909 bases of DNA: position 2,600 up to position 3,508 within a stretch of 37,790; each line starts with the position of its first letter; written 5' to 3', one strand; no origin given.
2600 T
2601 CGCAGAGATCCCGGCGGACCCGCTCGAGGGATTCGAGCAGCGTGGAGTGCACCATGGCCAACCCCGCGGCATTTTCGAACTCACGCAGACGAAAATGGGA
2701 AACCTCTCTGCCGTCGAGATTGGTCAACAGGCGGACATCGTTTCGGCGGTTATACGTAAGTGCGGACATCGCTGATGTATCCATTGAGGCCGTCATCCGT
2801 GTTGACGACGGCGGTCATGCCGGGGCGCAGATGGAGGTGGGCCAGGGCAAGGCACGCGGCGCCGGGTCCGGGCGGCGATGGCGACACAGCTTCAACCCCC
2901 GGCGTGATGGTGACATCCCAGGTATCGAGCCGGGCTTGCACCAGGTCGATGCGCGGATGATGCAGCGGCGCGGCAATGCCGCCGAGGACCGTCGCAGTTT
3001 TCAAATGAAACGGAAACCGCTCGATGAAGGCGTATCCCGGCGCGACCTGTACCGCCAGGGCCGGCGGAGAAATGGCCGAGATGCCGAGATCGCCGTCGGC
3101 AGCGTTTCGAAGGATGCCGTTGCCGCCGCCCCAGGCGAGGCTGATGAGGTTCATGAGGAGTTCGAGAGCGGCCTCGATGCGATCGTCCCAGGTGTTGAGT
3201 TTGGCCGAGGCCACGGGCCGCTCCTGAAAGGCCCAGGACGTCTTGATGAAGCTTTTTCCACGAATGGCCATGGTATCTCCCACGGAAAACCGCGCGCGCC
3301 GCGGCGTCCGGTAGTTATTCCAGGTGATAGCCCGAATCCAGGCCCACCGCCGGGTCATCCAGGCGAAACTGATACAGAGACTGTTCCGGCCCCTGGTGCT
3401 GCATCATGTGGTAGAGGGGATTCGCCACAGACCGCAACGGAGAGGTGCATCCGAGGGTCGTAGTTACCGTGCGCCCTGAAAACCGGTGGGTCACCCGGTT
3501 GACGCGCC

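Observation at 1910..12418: Intact phage-derived head / tail-tip / lysis locus with no terminase, integrase, replication, tail-tube or tape-measure genes (candidate domesticated particle system)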

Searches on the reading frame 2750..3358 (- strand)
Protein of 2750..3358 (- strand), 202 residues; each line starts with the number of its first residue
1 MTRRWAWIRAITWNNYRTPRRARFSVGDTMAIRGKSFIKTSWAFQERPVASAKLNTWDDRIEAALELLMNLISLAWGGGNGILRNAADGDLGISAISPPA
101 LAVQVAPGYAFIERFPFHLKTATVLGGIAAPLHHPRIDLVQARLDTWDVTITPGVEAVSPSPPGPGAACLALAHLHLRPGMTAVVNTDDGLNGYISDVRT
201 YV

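Call 5: search_protein_families(library=pfam, max_evalue=0.01, proteins=[window:2750-3358:-])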
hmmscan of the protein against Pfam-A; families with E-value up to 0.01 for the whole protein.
window:2750-3358:- (202 aa): 0 families

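Call 6: search_protein_families(library=phrogs, max_evalue=0.01, proteins=[window:2750-3358:-])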
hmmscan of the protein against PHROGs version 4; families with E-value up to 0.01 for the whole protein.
window:2750-3358:- (202 aa): 2 families
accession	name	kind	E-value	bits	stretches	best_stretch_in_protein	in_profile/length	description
phrog_3398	-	head and packaging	0.00043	20.7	1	98-201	55-168/359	virion structural protein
phrog_9534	-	head and packaging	0.0011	19.8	1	99-163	46-114/303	head protein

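Call 50: search_protein_families(library=ncbifam, max_evalue=5, proteins=[window:2750-3271:-])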
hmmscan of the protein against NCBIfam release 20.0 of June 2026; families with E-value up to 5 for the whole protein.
window:2750-3271:- (173 aa): 0 families

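Call 51: search_protein_families(library=pfam, max_evalue=10, proteins=[window:2750-3271:-])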
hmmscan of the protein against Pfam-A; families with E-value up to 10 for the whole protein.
window:2750-3271:- (173 aa): 1 family
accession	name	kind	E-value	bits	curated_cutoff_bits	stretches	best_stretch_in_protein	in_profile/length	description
PF07017.17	PagP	-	0.23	11.3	24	1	25-89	17-84/144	Antimicrobial peptide resistance and lipid A acylation protein PagP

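Call 65: search_solved_structures(query=A5, max_evalue=5)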
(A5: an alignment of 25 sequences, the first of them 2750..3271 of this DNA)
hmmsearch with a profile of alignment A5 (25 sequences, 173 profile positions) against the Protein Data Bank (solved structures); distinct sequences matched with E-value up to 5: 3.
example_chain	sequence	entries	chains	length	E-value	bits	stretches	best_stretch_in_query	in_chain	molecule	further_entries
9dzw_A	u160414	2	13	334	0.49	13.3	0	31-82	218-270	CalC6_3 with DHR extension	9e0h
1w9a_A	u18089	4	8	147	0.74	12.7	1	103-172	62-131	PUTATIVE PYRIDOXINE/PYRIDOXAMINE 5'-PHOSPHATE OXIDASE | hypothetical protein Rv1155 | PYRIDOXINE 5'-PHOSPHATE OXIDASE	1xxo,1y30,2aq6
4qvb_A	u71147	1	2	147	0.75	12.7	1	103-172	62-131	Rv1155 protein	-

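Call 78: find_homologous_proteins(query=window:2750-3271:-, max_evalue=0.001)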
Query window:2750-3271:- (173 aa): 373 proteins with E <= 0.001 among 498 candidates; the best 120 are listed.
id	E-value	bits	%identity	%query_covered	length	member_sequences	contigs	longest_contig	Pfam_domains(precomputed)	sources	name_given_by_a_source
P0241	5.4e-101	354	91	100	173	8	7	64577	-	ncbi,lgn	-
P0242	1.3e-91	323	83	100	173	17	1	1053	-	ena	-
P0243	4.0e-83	295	77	100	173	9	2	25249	-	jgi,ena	-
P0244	7.0e-83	295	75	100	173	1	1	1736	-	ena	-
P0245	1.0e-81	291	76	100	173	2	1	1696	-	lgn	-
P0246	1.4e-81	290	76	100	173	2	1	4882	-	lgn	-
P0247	2.1e-81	290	76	100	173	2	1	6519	-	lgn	-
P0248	2.2e-81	290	75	100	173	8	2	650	-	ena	-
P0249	3.6e-81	289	74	99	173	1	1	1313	-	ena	-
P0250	1.0e-78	281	72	100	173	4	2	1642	-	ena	-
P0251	2.9e-69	250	69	100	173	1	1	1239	-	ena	-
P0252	8.5e-69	249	64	100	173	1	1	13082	-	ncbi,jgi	ncbi:MAG: hypothetical protein WC655_08685 [Candidatus Hydrogenedentales bacterium]|jgi:hypothetical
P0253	5.7e-68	246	62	100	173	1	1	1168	-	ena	-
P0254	7.4e-68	246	61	100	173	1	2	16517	-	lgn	-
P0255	2.8e-67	244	63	100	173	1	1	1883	-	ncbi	-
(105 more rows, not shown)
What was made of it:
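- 2750..3271 (-): g11, small trimeric-fibre/receptor-binding-like protein (173 aa). 119 of the 120 listed homologues are exactly 173 aa; one is 172 (call 78).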

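Call 89: predict_structure(alignment_id=A12)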
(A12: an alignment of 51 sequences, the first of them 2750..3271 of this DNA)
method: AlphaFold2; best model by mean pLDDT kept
length: 173 residues; sequences in the alignment: 51
mean_pLDDT: 80.0   pTM: 0.69
mean pLDDT of the five models: 80.0, 79.9, 77.4, 76.6, 75.8
residues with pLDDT >= 90: 85; 70-90: 44; 50-70: 22; < 50: 22
segments of 3 or more residues with pLDDT < 50: 1-20
pLDDT, mean of each block of 10 residues (from residue 1): 35 42 55 73 67 74 90 93 85 92 95 92 94 92 95 93 93 78
secondary structure, 60 per line:
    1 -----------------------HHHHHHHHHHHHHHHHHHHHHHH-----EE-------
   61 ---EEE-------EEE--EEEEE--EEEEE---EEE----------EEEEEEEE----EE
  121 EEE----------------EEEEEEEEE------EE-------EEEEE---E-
elements in order: H24-46 E64-66 E74-76 E79-83 E86-90 E94-96 E107-114 E119-123 E140-148 E164-168

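Call 93: fold_search(model_id=the predicted structure, library=pdb)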
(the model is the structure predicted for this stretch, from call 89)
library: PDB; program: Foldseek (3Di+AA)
matches with E <= 10: 129; with E <= 0.001: 0
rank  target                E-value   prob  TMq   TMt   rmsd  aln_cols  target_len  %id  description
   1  9euj_G                2.6e-03  1.00  0.46  0.11   8.5       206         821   12  Cryo-EM structure of Staphylococcus aureus bacteriophage phi812 baseplate in the post-contraction state - sheath initi (released 2025-04-09)
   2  2xc8_B                5.9e-02  0.93  0.37  0.47   7.2       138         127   10  Crystal structure of the gene 22 product of the Bacillus subtilis SPP1 phage (released 2010-06-09)
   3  9eui_Q                7.3e-02  0.99  0.27  0.06   3.0        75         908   19  Cryo-EM structure of Staphylococcus aureus bacteriophage phi812 baseplate in the post-contraction state - complete (released 2025-04-09)
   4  8kec_B                7.3e-02  0.97  0.35  0.18   5.5       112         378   14  Cyanophage A-1(L) tail fiber (released 2024-04-10)
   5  2xc8_A                1.2e-01  0.82  0.36  0.48   7.5       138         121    9  Crystal structure of the gene 22 product of the Bacillus subtilis SPP1 phage (released 2010-06-09)
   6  2bsd_A                5.2e-01  0.35  0.36  0.27   8.3       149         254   12  Structure of Lactococcal Bacteriophage p2 Receptor Binding Protein (released 2005-11-02)
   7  1yu0                  6.4e-01  0.80  0.39  0.20   4.7       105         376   11  Major Tropism Determinant P1 Variant (released 2005-09-20)
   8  1yu2                  6.4e-01  0.80  0.39  0.20   4.8       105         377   10  Major Tropism Determinant M1 Variant (released 2005-09-20)
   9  1yu3                  8.0e-01  0.77  0.40  0.20   4.7       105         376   10  Major Tropism Determinant I1 Variant (released 2005-09-20)
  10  1yu1                  1.1e+00  0.60  0.39  0.20   4.8       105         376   11  Major Tropism Determinant P3c Variant (released 2005-09-20)
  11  4l7c_A                1.4e+00  0.06  0.15  0.09  15.6       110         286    7  Structure of keap1 kelch domain with 2-{[(1S)-2-{[(1R,2S)-2-(1H-tetrazol-5-yl)cyclohexyl]carbonyl}-1,2,3,4-tetrahydroi (released 2014-02-19)
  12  4l7d_C                1.5e+00  0.04  0.14  0.09  13.6       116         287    6  Structure of keap1 kelch domain with (1S,2R)-2-{[(1S)-5-methyl-1-[(1-oxo-1,3-dihydro-2H-isoindol-2-yl)methyl]-3,4-dihy (released 2014-02-19)
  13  8pkv_B                1.5e+00  0.04  0.14  0.09  14.0       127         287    6  Kelch domain of KEAP1 in complex with a ortho-dimethylbenzene linked cyclic peptide 4 (ortho-WRCDPETGEC). (released 2023-11-15)
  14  7ze9_AAA              1.5e+00  0.06  0.18  0.19  12.9       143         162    8  Structure of an AA16 LPMO-like protein (released 2023-03-15)
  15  7k2d_B                1.6e+00  0.04  0.15  0.10  15.4       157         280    6  Kelch domain of human KEAP1 bound to Nrf2 linear peptide, Ac-GDEETGE-NH2 (released 2021-04-07)
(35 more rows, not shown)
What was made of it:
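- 2750..3271 (-): The best, weak, matches are phi812 baseplate protein, SPP1 gp22, p2 RBP and Mtd (calls 89, 93).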
